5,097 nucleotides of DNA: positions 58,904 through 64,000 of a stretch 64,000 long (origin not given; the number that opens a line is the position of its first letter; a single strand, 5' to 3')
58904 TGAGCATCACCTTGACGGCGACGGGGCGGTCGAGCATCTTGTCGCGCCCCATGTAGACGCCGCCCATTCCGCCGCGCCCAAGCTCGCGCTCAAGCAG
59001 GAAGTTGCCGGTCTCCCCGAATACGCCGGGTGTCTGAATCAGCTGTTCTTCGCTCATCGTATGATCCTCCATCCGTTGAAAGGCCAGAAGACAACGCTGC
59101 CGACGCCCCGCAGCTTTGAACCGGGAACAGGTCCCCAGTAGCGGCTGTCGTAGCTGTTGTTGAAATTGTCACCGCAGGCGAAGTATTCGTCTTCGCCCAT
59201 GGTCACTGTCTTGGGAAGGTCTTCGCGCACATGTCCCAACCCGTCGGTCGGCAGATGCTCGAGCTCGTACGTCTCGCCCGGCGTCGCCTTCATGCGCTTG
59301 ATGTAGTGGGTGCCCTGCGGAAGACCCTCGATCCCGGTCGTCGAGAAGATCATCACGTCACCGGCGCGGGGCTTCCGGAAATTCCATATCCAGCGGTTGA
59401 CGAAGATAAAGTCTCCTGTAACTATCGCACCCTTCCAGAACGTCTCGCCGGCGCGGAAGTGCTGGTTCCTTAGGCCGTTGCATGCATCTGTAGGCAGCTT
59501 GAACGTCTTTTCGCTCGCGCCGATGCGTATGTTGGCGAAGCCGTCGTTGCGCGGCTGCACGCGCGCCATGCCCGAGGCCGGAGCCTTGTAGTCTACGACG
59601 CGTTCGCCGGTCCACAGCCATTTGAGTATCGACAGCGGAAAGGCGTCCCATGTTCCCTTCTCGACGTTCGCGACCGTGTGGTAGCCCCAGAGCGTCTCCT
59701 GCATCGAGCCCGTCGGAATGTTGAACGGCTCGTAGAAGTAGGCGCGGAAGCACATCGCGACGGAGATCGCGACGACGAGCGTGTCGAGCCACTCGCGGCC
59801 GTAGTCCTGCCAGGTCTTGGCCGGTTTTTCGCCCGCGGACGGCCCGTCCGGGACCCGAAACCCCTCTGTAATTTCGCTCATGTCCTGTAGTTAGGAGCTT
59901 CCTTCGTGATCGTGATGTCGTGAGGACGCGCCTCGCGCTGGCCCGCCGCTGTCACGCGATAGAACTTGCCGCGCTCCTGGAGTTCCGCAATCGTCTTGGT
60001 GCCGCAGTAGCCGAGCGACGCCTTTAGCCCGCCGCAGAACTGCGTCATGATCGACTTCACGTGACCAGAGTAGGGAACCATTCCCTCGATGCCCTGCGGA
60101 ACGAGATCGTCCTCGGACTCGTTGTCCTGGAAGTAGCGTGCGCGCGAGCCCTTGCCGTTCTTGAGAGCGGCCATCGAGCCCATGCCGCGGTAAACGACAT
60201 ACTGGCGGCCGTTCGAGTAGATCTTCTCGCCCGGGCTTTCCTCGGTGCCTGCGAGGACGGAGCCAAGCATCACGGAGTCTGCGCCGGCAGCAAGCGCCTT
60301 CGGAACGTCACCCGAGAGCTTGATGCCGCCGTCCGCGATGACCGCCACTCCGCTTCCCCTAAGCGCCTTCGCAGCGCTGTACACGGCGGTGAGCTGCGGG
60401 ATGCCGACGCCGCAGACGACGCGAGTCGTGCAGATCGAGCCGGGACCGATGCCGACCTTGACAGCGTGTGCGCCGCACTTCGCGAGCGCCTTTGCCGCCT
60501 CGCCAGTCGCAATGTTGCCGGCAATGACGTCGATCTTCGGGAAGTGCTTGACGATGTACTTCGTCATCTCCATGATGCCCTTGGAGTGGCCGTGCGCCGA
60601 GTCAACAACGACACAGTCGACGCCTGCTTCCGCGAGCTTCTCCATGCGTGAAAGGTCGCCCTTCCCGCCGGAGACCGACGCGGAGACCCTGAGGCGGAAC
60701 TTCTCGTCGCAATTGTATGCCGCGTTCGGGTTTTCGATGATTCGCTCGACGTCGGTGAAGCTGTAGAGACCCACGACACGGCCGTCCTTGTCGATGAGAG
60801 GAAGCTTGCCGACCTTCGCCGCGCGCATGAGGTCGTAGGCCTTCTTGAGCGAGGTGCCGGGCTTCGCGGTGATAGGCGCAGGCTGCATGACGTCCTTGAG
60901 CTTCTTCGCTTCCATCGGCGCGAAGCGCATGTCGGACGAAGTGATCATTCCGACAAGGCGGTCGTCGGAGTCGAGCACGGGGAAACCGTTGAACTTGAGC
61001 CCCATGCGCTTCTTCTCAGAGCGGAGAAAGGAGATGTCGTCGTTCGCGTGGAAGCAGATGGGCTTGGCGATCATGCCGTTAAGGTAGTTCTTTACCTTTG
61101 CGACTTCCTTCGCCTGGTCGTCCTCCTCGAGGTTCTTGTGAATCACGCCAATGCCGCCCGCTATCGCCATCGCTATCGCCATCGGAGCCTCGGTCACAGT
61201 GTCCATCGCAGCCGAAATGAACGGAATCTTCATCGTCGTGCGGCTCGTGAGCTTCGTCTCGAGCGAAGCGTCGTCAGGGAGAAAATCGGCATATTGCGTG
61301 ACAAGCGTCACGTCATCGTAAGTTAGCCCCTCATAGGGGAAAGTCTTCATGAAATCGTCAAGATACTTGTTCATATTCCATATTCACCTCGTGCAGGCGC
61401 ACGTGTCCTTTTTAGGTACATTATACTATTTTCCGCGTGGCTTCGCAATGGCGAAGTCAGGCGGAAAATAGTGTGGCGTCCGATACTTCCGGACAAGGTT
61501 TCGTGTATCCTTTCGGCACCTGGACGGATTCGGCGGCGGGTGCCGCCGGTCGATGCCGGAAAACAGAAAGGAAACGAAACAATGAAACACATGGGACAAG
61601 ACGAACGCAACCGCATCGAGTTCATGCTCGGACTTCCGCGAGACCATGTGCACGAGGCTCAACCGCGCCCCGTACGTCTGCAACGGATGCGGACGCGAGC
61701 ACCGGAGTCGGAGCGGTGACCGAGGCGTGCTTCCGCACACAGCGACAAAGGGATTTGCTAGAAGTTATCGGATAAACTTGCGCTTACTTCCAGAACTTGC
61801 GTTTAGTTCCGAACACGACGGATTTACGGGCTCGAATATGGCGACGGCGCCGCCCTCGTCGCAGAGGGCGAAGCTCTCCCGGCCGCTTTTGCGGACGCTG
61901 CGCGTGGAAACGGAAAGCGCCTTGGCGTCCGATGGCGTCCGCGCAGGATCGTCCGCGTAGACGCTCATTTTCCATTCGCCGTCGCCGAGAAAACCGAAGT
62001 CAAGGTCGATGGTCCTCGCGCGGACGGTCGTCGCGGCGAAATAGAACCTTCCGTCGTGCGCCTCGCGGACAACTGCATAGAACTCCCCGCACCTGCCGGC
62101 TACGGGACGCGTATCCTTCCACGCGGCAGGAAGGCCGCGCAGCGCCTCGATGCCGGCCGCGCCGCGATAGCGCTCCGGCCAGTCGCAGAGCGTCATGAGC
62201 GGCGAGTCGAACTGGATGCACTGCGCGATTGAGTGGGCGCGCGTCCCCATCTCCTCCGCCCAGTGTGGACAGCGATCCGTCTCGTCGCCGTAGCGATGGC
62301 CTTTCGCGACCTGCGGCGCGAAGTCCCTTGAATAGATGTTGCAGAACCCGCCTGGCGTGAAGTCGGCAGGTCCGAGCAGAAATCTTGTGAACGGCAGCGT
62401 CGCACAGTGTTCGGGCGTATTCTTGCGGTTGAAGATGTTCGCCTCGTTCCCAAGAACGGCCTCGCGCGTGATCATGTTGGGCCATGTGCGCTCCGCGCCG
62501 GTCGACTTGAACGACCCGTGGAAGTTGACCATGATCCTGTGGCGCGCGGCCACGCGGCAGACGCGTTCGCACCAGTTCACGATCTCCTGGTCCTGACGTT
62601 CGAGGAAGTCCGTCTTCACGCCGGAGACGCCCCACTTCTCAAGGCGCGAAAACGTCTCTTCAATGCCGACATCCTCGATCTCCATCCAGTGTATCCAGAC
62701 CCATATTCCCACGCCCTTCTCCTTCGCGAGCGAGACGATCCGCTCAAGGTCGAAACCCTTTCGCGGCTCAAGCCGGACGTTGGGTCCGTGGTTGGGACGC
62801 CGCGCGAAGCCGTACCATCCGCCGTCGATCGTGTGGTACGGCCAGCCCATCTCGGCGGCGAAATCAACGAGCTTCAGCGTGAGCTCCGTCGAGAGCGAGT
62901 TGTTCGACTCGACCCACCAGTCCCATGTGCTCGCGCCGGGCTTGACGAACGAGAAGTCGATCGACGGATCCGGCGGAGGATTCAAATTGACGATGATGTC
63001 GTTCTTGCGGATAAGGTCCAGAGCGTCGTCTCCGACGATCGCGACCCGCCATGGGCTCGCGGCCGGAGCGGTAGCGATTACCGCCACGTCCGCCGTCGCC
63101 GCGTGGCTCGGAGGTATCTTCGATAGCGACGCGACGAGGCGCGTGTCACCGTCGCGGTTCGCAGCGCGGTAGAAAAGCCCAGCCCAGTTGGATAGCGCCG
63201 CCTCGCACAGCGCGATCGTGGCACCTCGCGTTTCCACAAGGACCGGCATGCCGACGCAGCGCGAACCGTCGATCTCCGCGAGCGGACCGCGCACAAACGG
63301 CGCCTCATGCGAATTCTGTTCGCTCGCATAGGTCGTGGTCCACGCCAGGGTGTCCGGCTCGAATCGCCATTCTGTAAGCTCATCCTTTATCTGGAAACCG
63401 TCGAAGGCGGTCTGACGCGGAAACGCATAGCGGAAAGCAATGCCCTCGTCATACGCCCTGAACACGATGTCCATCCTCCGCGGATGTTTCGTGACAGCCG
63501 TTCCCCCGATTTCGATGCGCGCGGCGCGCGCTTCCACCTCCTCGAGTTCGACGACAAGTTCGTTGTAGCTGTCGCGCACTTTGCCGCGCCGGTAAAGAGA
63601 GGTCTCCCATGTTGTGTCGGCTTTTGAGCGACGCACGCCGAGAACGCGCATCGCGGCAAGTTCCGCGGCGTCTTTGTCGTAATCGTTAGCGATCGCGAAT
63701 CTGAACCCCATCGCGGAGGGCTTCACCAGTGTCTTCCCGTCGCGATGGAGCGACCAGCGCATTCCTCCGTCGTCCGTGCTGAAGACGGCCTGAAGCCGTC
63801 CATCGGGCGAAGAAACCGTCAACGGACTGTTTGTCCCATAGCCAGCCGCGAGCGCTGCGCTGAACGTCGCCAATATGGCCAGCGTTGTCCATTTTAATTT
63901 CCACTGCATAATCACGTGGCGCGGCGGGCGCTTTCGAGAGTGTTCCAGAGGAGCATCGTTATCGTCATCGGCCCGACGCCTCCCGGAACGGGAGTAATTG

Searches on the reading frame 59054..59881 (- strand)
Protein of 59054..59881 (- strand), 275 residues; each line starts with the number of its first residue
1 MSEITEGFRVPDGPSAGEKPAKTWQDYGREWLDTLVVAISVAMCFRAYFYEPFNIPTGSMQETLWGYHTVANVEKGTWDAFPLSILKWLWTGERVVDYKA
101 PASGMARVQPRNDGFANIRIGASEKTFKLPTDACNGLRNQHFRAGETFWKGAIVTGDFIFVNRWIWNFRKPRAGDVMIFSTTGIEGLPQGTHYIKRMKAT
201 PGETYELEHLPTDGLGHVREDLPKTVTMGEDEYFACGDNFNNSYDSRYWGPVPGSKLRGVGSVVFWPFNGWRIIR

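Call 89: search_protein_families(library=pfam, proteins=[window:59054-59881:-], max_evalue=0.00001)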
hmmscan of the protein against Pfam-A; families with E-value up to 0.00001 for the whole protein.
window:59054-59881:- (275 aa): 1 family
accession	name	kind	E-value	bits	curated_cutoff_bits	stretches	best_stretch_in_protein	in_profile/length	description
PF10502.14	Peptidase_S26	-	1.1e-24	87.7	22.9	1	227-266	129-168/168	Signal peptidase, peptidase S26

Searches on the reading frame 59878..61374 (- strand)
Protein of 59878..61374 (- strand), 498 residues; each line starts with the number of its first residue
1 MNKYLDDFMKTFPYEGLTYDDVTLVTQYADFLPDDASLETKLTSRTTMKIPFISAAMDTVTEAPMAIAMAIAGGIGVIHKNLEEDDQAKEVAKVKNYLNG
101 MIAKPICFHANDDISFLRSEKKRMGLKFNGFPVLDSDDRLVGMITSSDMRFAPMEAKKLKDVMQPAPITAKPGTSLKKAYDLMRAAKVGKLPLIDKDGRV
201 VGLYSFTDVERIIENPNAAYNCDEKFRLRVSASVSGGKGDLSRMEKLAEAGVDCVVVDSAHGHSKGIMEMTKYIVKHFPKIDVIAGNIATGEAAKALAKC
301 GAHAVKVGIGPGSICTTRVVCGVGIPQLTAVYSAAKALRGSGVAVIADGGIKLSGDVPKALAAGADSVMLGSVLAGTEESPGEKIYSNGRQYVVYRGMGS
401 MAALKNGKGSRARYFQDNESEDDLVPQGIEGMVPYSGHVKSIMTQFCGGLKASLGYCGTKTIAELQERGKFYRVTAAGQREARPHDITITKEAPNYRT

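Call 89: search_protein_families(library=pfam, proteins=[window:59878-61374:-], max_evalue=0.00001)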
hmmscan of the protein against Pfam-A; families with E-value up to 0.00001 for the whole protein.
window:59878-61374:- (498 aa): 3 families
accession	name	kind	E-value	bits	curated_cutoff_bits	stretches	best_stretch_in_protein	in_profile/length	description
PF00478.31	IMPDH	-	3.7e-143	477.1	25.6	1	16-485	1-345/345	IMP dehydrogenase / GMP reductase domain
PF00571.33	CBS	-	3.5e-19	69.3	24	1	160-213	2-55/57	CBS domain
PF03060.21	NMO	-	4.6e-07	30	28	0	288-385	143-236/331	Nitronate monooxygenase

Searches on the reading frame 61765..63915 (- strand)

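Call 89: search_protein_families(library=pfam, proteins=[window:61765-63915:-], max_evalue=0.00001)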
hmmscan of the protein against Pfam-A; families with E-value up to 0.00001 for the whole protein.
window:61765-63915:- (716 aa): 3 families
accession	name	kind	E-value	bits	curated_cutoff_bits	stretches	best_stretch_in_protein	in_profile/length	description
PF10566.15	Glyco_hydro_97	-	4.4e-71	240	32.5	1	320-586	1-264/275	Glycoside hydrolase 97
PF14508.12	GH97_N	-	1.4e-51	175.6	25.3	1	34-314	1-229/229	Glycosyl-hydrolase 97 N-terminal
PF14509.12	GH97_C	-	1.8e-11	44.6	25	1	599-694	2-96/97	Glycosyl-hydrolase 97 C-terminal, oligomerisation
